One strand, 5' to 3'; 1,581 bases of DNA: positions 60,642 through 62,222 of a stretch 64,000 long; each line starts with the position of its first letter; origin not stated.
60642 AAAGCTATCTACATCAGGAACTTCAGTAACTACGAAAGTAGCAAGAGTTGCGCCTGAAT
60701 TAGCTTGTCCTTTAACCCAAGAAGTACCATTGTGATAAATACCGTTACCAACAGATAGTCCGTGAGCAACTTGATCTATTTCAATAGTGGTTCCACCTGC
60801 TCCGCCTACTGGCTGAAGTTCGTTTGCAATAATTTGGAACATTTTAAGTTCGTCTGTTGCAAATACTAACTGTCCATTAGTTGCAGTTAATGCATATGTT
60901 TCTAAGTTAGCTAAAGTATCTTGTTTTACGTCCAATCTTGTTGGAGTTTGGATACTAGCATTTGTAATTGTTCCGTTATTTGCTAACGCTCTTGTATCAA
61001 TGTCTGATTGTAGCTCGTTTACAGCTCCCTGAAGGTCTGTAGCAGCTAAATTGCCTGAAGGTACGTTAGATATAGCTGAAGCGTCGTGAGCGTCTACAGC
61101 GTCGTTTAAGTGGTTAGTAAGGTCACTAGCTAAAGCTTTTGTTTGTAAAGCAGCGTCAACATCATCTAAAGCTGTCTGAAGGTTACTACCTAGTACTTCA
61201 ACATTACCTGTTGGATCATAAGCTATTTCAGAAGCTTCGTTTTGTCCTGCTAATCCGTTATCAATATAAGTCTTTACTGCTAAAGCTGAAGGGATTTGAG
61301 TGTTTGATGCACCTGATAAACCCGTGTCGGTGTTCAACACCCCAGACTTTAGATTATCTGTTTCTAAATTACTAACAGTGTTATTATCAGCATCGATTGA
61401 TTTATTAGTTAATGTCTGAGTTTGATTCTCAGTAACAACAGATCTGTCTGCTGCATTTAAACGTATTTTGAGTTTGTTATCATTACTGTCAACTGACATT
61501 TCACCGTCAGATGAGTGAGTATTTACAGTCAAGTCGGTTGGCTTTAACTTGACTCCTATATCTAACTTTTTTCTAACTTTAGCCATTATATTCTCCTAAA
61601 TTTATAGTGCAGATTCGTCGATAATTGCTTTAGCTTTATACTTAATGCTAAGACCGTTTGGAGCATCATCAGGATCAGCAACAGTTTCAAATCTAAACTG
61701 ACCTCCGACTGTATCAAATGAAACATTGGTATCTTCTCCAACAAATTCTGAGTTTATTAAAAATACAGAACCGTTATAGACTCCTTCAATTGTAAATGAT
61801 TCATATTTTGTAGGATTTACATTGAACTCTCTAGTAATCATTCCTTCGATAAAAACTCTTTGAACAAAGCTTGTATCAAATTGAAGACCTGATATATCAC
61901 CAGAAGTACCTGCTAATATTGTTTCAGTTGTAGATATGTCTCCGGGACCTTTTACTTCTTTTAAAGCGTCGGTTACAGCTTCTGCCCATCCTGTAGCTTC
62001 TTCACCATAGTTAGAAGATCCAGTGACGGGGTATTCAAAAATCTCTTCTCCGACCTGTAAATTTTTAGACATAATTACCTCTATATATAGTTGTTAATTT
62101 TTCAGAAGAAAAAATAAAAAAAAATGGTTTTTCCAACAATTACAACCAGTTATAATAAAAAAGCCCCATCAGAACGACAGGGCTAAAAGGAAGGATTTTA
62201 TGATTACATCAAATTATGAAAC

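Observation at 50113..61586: Three large fibre-like genes are mosaics that share N-terminal sequence modules but have different C-termini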

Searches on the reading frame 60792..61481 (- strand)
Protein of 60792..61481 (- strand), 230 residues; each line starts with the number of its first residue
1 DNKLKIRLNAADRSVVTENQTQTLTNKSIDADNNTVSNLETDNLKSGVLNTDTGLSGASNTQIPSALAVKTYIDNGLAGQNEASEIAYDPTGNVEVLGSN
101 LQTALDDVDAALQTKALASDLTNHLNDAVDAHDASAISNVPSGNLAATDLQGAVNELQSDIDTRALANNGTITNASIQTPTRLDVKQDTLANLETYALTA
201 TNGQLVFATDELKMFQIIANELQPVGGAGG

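Call 30: search_dna_similar(query=window:60792-61481:-, collection=phages, mode=protein, max_rows=30, max_evalue=0.001)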
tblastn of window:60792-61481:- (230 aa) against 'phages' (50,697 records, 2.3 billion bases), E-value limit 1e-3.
Records with a match: 4; places in all: 4; records where one place covers at least 80% of the query: 0.
Best place of each record, by identity: <60% 4.
By first word of the organism name: Pelagibacter 2; Puniceispirillum 2.
By host as written in the record: Candidatus Pelagibacter sp. HTCC7211 2; Candidatus Puniceispirillum marinum IMCC1322 2.
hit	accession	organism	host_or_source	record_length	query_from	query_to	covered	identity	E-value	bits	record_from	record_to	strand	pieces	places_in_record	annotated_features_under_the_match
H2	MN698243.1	Pelagibacter phage HTVC104P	Candidatus Pelagibacter sp. HTCC7211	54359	10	94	37%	49.4%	1e-12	72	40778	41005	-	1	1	putative structural protein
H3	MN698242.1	Pelagibacter phage HTVC103P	Candidatus Pelagibacter sp. HTCC7211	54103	10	94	37%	47.1%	5e-12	71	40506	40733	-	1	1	putative structural protein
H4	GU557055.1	Puniceispirillum phage HMO-2011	Candidatus Puniceispirillum marinum ...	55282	12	81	30%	57.1%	1e-12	72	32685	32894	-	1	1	hypothetical protein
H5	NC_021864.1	Puniceispirillum phage HMO-2011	Candidatus Puniceispirillum marinum ...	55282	12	81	30%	57.1%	1e-12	72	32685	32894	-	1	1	tail fiber protein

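Call 31: get_annotated_region(hit=H5, flank=6000)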
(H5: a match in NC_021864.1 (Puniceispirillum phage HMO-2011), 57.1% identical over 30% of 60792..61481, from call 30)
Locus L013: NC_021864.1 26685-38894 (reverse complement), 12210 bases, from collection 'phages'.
description: Puniceispirillum phage HMO-2011, complete genome.
organism: Puniceispirillum phage HMO-2011 (NCBI taxid 948071)
taxonomy: Viruses; Duplodnaviria; Heunggongvirae; Uroviricota; Caudoviricetes
host: Candidatus Puniceispirillum marinum IMCC1322; source: -; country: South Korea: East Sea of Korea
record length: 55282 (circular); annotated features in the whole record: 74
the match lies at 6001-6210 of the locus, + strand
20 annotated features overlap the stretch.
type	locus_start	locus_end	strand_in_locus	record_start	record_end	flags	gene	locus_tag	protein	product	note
CDS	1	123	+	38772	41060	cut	-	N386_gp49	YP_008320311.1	hypothetical protein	-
CDS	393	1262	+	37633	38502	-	-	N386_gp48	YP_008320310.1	hypothetical protein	-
CDS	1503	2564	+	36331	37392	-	-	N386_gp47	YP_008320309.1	putative coat protein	Pfam:PF11651, P22 coat protein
CDS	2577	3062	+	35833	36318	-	-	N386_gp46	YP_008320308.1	hypothetical protein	-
CDS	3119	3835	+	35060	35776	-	-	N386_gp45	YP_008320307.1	tail protein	-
CDS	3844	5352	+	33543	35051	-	-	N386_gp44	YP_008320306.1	amidase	-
CDS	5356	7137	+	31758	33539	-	-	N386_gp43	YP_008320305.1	tail fiber protein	similar to side tail fiber protein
CDS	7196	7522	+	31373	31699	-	-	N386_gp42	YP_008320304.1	putative structural protein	-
CDS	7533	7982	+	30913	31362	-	-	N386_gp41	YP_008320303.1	tail fiber protein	-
CDS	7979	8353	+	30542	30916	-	-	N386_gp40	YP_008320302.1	tail fiber protein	-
CDS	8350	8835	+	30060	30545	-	-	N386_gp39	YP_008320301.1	tail fiber protein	-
CDS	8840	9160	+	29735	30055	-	-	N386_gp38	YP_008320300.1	tail fiber protein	-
CDS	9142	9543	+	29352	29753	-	-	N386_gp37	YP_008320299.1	tail fiber protein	-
CDS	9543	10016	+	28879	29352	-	-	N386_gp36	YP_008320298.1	hypothetical protein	-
CDS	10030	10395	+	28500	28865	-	-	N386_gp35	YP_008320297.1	hypothetical protein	-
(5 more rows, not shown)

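Call 32: get_annotated_region(hit=H2, flank=6000)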
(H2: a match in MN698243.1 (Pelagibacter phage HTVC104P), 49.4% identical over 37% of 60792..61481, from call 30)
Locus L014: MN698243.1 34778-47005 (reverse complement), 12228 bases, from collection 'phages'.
description: Pelagibacter phage HTVC104P, complete genome.
organism: Pelagibacter phage HTVC104P (NCBI taxid 2686459)
taxonomy: Viruses; Duplodnaviria; Heunggongvirae; Uroviricota; Caudoviricetes
host: Candidatus Pelagibacter sp. HTCC7211; source: seawater; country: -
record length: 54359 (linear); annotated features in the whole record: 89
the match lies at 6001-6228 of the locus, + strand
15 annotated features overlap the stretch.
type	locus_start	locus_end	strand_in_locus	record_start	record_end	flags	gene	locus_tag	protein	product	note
CDS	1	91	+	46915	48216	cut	-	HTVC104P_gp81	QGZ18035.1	hypothetical protein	-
CDS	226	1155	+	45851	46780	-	-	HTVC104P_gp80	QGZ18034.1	hypothetical protein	-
CDS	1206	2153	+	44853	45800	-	-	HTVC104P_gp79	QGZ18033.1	capsid protein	-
CDS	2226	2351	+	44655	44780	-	-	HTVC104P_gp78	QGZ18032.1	hypothetical protein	-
CDS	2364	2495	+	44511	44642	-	-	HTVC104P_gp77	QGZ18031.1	hypothetical protein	-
CDS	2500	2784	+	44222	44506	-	-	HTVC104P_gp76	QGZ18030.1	hypothetical protein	-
CDS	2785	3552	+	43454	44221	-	-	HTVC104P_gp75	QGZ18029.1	hypothetical protein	-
CDS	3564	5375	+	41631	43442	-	-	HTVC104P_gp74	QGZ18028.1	putative structural protein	-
CDS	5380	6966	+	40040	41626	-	-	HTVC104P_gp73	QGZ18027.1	putative structural protein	-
CDS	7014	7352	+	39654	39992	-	-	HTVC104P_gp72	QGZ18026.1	putative structural protein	-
CDS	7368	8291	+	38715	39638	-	-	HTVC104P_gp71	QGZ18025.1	hypothetical protein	-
CDS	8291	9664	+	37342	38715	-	-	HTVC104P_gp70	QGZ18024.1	hypothetical protein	-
CDS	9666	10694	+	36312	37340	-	-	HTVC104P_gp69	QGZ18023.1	hypothetical protein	-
CDS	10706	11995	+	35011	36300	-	-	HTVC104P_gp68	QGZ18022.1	hypothetical protein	-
CDS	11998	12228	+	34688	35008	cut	-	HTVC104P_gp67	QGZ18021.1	hypothetical protein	-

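Call 80: search_protein_representatives(protein=window:60792-61481:-)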
Query: 230 residues. Proteins with E-value up to 0.001 (for the whole library): 3182; up to 1e-10: 1201; up to 1e-30: 311. The best 150 are listed.
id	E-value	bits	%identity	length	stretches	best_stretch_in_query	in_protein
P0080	5.0e-98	343.2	59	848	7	115-230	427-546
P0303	4.0e-96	337.0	64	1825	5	3-164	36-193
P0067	9.2e-93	326.0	66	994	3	1-163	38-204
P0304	3.2e-88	311.2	63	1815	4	2-170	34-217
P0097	4.1e-82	291.2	61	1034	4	1-165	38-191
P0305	3.4e-81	288.3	67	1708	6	120-230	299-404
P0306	5.0e-81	287.7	58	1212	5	10-174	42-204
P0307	1.1e-79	283.3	65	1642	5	1-75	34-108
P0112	2.9e-77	275.4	58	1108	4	2-165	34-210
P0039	3.0e-77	275.4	55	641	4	1-169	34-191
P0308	6.0e-77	274.4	56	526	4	3-164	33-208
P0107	3.5e-76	271.9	63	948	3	6-167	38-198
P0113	3.9e-76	271.7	61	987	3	4-175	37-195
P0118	5.3e-76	271.3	57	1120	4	1-167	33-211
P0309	1.2e-75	270.1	56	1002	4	1-167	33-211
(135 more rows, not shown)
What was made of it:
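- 61440..61586 (-): N646 head (aa 1-49): position-specific N-terminal module with a marginal colinear match to the p841 N-terminus. In the exhaustive search the A block usually starts at residue ~33-40 (call 80).
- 3,182 cluster representatives of 241-2,939 aa carry the block, which mostly starts at residue ~33-40 (call 80).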

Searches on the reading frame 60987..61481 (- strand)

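Call 63: search_protein_families(library=pfam, proteins=[window:60987-61481:-], max_evalue=1)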
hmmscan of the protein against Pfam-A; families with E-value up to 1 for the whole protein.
seq(165 aa): 1 family
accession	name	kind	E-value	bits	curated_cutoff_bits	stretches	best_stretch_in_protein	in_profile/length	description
PF22216.1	Sas-6_C_CC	-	0.1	13.3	27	1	8-45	12-49/57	Spindle assembly abnormal protein 6 homolog, C-terminal coiled coil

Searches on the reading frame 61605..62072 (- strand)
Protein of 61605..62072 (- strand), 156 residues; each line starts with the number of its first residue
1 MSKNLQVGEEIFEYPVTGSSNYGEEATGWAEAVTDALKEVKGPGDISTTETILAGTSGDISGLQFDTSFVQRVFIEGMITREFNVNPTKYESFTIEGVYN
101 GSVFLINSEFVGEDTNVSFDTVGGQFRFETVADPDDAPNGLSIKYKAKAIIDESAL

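Call 9: search_protein_families(library=pfam, proteins=[window:61605-62072:-], max_evalue=0.01)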
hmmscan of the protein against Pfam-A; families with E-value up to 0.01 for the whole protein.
window:61605-62072:- (156 aa): 0 families

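Call 10: search_protein_families(library=phrogs, proteins=[window:61605-62072:-], max_evalue=0.001)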
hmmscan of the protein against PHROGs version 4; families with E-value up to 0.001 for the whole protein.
window:61605-62072:- (156 aa): 0 families

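Call 45: find_homologous_proteins(query=window:61605-62072:-, max_evalue=0.001)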
Query window:61605-62072:- (156 aa): 63 proteins with E <= 0.001 among 74 candidates.
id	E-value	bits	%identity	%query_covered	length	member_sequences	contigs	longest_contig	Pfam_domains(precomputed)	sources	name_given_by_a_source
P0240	2.6e-88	312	92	100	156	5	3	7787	-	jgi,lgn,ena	-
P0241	3.0e-85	302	90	100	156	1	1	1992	-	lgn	-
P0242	1.1e-82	293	85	100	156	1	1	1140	-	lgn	-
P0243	3.2e-82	292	86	100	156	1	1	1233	-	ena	-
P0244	2.2e-79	283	83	100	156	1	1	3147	-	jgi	jgi:hypothetical protein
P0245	1.1e-52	196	64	100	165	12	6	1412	-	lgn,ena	-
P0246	8.5e-52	193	61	99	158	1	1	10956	-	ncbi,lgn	-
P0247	1.5e-51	192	62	99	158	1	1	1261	-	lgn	-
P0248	1.3e-49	186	62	99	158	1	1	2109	-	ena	-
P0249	1.6e-49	186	63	98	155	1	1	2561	-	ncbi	-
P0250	3.6e-49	185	59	99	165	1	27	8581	-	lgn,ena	-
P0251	3.6e-49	185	61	99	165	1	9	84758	-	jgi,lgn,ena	jgi:hypothetical protein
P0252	3.6e-48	181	59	99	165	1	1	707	-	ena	-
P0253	5.7e-48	181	60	99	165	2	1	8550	-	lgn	-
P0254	5.7e-48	181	58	99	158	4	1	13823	-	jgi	jgi:hypothetical protein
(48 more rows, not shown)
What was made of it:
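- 61602..62072 (-): p156: 156-aa stand-alone protein directly downstream of the capsid gene. It is homologous to the C-terminal K domain of p646 and p680 and has a gp9-like jellyroll fold. 63 homologues, all 147-172 aa (call 45).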

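Call 51: predict_structure(alignment_id=A2)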
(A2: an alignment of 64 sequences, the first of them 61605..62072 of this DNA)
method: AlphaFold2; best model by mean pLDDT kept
length: 156 residues; sequences in the alignment: 64
mean_pLDDT: 88.0   pTM: 0.68
mean pLDDT of the five models: 88.0, 87.8, 86.5, 83.6, 83.0
residues with pLDDT >= 90: 85; 70-90: 59; 50-70: 12; < 50: 0
segments of 3 or more residues with pLDDT < 50: none
pLDDT, mean of each block of 10 residues (from residue 1): 74 81 84 69 82 94 90 95 94 96 93 95 94 90 94 76
secondary structure, 60 per line:
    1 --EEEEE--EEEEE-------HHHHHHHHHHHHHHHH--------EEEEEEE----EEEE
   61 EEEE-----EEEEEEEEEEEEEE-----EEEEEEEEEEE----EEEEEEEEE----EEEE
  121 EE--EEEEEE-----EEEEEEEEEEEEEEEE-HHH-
elements in order: E3-7 E10-14 H22-37 E46-52 E57-64 E70-83 E89-99 E104-112 E117-122 E125-130 E136-151
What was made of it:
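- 61602..62072 (-): AF2 pLDDT 88 (call 51).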

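Call 53: fold_search(model_id=the predicted structure, library=pdb)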
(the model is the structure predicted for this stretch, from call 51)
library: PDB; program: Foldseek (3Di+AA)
matches with E <= 10: 1119; with E <= 0.001: 0
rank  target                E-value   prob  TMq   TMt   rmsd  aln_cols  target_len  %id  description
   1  5w5p                  1.9e-03  0.91  0.25  0.10   9.9       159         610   11  Crystal structure of Acinetobacter baumannii phage AM24 tailspike protein (released 2018-12-19)
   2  6e1r_B                3.7e-03  1.00  0.41  0.14   6.4       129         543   13  Crystal structure of the Acinetobacter phage vB_ApiP_P1 tailspike protein (released 2019-07-17)
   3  6e1r_A                4.0e-03  1.00  0.41  0.14   6.4       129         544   13  Crystal structure of the Acinetobacter phage vB_ApiP_P1 tailspike protein (released 2019-07-17)
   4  7xy1_A                7.2e-03  0.98  0.32  0.12   8.4       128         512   12  Cryo-EM structure of Klebsiella phage Kp9 type I tail fiber gp42 in vitro (released 2023-06-07)
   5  1qex_A                9.4e-03  1.00  0.45  0.26   4.4       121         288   13  BACTERIOPHAGE T4 GENE PRODUCT 9 (GP9), THE TRIGGER OF TAIL CONTRACTION AND THE LONG TAIL FIBERS CONNECTOR (released 1999-10-05)
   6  6c72_A                1.1e-02  1.00  0.43  0.14   6.2       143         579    8  Crystal structure of a tailspike protein gp49 from Acinetobacter baumannii bacteriophage Fri1, a capsular polysacchari (released 2019-01-23)
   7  9f4a_LA               1.2e-02  1.00  0.42  0.24   4.7       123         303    9  Interface between baseplate cup and extended tail tube/sheath of Klebsiella phage KP1 variant vB_Kpn_Lilla1 (released 2025-05-14)
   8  8ytb_A                3.8e-02  0.41  0.25  0.21  11.9       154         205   12  Cryo-EM structure of enterovirus A71 empty particle (released 2024-09-04)
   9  6aku_A                4.0e-02  0.30  0.22  0.19  13.0       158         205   12  Cryo-EM structure of CVA10 empty particle (released 2019-01-16)
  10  3wg2_A                5.6e-02  0.16  0.17  0.18  12.7       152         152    8  Crystal structure of Agrocybe cylindracea galectin mutant (N46A) (released 2013-11-27)
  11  4oos                  7.3e-02  0.38  0.24  0.14   8.5       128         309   17  Crystal structure of P domain from norovirus strain NSW0514 (released 2014-12-17)
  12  2zgq_B                9.1e-02  0.18  0.18  0.18  12.4       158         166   11  Crystal structure of AAL mutant L33A in P1 spacegroup (released 2009-01-20)
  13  5j35_A                9.6e-02  0.33  0.24  0.14   8.5       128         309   17  Protruding domain of GII.4 human norovirus NSW0514 in complex with 2-fucosyllactose (2'FL) (released 2017-04-12)
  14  5sv8_A                9.6e-02  0.18  0.19  0.16  13.8       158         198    9  Crystal Structure of the catalytic nucleophile and surface cysteine mutant of VvEG16 in complex with a xyloglucan olig (released 2016-09-21)
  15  6eua_C                1.0e-01  0.69  0.26  0.22   7.3       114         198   12  The fibrinogen-like domain of human Angptl3 (released 2018-05-09)
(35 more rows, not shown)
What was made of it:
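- On T4 gp9 / gp10-like jellyroll connector domains: Foldseek hit to T4 gp9 1qex with TM 0.45 normalised to p156 (call 53).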
